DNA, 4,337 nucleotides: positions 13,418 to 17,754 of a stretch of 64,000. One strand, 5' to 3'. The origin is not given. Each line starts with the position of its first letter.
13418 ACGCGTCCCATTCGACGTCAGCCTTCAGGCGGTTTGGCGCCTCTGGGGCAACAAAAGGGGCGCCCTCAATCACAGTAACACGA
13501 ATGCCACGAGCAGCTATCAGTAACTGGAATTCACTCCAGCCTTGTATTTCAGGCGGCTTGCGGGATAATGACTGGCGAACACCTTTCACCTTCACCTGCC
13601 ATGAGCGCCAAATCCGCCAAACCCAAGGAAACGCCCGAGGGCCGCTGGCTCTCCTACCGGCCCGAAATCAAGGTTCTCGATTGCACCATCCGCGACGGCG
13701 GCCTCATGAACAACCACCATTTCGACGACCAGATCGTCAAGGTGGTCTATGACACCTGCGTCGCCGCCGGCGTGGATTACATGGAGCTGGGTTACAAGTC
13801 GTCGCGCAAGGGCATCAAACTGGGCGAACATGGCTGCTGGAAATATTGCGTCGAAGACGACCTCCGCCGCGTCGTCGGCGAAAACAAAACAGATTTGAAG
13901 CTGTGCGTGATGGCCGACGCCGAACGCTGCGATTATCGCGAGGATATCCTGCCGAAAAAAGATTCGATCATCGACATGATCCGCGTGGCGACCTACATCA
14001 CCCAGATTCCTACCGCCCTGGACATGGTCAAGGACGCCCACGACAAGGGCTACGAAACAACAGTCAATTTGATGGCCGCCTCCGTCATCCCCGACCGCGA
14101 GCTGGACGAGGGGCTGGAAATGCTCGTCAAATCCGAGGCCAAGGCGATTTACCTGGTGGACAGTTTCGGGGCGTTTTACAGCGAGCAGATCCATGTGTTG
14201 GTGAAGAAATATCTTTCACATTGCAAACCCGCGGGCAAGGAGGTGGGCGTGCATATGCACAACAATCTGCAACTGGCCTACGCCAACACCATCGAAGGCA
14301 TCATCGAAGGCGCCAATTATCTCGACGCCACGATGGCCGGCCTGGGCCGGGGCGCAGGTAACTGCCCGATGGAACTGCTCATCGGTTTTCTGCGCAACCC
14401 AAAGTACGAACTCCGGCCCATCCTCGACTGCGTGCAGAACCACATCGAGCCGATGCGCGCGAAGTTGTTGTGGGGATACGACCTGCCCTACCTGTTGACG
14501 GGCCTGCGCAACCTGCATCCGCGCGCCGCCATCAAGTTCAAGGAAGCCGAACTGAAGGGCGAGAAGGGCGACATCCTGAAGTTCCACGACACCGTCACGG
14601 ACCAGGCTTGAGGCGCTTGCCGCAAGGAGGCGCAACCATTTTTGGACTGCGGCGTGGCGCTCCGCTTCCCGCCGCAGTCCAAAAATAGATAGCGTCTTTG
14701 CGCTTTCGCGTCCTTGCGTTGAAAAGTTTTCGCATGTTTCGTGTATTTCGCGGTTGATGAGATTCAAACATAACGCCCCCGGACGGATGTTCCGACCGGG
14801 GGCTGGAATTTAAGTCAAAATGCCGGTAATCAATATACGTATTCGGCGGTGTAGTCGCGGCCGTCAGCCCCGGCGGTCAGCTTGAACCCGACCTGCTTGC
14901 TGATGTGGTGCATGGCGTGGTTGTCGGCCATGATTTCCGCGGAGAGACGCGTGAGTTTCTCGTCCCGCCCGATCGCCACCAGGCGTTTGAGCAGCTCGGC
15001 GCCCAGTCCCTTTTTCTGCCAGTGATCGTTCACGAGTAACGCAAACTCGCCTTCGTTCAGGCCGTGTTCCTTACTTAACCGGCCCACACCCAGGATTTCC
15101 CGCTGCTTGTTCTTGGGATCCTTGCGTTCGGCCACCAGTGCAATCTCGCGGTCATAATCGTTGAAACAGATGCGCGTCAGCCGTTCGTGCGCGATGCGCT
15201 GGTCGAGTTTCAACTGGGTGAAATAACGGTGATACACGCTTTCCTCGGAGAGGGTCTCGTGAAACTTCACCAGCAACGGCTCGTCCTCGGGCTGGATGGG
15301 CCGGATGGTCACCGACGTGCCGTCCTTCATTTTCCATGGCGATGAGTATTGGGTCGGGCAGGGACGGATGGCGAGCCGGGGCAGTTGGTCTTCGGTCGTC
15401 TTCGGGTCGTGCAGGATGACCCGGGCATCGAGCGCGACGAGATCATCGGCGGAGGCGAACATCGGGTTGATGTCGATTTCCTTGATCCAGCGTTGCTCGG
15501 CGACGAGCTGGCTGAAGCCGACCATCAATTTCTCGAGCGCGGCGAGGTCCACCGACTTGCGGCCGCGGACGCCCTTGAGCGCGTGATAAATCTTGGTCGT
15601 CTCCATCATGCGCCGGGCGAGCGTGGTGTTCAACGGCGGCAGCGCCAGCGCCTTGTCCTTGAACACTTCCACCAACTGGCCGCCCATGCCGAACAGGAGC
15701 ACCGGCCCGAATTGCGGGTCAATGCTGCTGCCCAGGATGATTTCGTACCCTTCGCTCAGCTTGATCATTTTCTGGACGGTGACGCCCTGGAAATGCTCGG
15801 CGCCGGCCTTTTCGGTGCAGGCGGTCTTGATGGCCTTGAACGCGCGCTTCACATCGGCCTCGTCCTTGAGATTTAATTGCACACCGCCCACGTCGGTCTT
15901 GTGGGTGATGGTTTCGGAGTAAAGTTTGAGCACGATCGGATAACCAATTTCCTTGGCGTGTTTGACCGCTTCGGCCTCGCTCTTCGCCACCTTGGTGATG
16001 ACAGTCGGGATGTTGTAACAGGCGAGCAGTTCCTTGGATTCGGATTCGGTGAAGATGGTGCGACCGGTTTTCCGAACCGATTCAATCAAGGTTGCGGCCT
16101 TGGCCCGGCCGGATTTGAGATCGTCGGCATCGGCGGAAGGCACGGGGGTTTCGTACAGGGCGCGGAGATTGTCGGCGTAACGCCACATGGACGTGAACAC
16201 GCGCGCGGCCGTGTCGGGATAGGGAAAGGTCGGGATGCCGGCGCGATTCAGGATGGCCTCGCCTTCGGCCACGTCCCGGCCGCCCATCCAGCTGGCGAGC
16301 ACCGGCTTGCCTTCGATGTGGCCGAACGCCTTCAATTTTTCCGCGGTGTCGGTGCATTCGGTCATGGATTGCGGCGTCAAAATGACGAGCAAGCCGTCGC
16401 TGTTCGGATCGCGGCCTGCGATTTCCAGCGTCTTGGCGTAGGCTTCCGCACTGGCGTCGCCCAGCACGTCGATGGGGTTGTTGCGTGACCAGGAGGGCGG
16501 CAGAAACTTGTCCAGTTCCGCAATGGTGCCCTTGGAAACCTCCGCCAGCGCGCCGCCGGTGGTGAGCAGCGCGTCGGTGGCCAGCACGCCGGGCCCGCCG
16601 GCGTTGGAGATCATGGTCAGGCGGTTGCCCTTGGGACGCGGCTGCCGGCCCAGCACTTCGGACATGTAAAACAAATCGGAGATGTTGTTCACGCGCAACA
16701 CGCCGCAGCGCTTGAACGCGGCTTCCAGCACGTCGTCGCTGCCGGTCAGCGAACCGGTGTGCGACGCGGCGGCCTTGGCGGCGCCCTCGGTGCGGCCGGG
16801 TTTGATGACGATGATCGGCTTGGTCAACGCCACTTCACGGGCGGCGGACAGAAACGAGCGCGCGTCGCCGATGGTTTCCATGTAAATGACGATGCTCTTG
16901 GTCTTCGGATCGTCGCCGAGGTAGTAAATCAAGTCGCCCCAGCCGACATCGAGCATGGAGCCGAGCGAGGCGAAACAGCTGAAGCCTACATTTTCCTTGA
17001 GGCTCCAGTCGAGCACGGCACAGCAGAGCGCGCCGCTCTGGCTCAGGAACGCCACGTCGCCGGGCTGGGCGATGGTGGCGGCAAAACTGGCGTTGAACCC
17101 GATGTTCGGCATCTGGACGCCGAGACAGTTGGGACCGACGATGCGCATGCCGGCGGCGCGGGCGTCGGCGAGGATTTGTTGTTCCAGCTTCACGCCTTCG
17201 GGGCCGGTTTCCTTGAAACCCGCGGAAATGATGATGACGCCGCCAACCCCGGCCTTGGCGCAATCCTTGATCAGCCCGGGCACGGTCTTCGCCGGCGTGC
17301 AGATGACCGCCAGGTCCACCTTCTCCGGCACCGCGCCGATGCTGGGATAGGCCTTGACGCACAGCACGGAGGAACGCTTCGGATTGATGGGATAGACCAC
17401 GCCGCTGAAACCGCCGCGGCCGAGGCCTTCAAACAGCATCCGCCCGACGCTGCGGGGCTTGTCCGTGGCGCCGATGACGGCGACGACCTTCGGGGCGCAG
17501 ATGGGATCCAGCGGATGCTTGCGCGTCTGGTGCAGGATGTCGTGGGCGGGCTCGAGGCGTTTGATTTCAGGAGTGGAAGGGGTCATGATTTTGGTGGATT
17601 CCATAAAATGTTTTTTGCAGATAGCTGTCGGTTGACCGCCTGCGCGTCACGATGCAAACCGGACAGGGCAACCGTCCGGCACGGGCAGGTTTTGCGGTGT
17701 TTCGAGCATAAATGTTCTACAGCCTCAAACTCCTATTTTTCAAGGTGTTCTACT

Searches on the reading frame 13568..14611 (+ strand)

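Call 15: search_protein_families(library=pfam, proteins=[window:13568-14611:+], max_evalue=0.01)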
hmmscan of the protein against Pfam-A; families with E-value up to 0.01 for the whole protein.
window:13568-14611:+ (347 aa): 1 family
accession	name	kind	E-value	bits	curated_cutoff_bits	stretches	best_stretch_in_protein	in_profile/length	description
PF00682.25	HMGL-like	-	1.2e-24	87.6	29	1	34-276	2-240/260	HMGL-like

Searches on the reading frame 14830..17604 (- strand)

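Call 83: search_protein_families(library=pfam, proteins=[window:14830-17604:-], max_evalue=0.00001)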
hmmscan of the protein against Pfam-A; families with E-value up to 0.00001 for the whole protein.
window:14830-17604:- (924 aa): 7 families
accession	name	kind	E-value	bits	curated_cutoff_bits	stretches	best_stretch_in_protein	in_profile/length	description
PF13549.11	ATP-grasp_5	-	1.7e-84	283.1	27.6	1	510-731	2-221/221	ATP-grasp domain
PF13607.11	Succ_CoA_lig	-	1.1e-52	177.9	27.4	1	181-318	1-138/138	Succinyl-CoA ligase like flavodoxin domain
PF13380.12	CoA_binding_2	-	2.6e-24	86.3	22.8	1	39-165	1-115/116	CoA binding domain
PF13302.13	Acetyltransf_3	-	1.8e-12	48.5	25.4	1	765-908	2-138/138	Acetyltransferase (GNAT) domain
PF19045.5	Ligase_CoA_2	-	1.8e-11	44.8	23.7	1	331-477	3-155/162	Ligase-CoA domain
PF02629.25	CoA_binding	-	6e-11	43.4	22.3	1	39-129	4-97/97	CoA binding domain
PF00583.31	Acetyltransf_1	-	1.4e-08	35.4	20.7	1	805-907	15-116/116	Acetyltransferase (GNAT) family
